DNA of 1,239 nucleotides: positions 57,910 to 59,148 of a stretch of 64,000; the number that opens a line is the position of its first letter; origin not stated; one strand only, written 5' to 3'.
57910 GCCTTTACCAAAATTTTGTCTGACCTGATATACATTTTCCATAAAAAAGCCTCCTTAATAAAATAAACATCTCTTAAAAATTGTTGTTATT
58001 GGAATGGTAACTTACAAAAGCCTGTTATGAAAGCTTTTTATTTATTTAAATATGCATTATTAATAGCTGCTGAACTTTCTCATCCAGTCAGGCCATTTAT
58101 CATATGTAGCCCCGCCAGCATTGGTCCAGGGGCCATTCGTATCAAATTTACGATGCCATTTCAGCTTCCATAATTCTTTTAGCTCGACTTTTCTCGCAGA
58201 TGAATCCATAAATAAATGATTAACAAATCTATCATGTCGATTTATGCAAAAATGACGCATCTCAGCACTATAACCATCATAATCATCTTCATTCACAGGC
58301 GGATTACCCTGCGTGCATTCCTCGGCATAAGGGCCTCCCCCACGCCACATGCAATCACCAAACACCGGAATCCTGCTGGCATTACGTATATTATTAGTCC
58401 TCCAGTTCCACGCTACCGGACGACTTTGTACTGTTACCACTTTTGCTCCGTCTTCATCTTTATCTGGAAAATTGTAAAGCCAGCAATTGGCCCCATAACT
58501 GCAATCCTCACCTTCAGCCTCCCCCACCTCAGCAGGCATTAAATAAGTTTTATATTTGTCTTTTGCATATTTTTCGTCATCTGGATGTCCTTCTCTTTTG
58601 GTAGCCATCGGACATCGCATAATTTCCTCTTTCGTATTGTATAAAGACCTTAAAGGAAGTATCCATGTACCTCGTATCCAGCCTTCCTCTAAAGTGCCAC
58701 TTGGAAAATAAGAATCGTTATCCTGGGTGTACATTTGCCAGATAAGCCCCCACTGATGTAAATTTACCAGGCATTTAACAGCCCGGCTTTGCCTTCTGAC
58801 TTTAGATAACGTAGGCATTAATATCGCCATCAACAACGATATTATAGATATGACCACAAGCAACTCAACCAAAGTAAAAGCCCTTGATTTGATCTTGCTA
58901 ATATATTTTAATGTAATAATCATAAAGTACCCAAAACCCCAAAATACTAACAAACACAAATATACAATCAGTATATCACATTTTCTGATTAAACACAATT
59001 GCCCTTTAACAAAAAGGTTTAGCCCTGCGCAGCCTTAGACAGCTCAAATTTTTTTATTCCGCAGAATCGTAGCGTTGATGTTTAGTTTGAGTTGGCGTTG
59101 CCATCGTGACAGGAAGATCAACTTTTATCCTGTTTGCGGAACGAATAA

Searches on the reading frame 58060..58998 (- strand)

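Call 66: search_protein_families(library=pfam, proteins=[window:58060-58998:-], max_evalue=0.00001)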
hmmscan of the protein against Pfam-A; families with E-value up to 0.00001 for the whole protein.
window:58060-58998:- (312 aa): 1 family
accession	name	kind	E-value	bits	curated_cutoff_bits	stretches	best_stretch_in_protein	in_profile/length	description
PF07963.17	N_methyl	-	5.4e-07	29.4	21.2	1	37-61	3-27/27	Prokaryotic N-terminal methylation motif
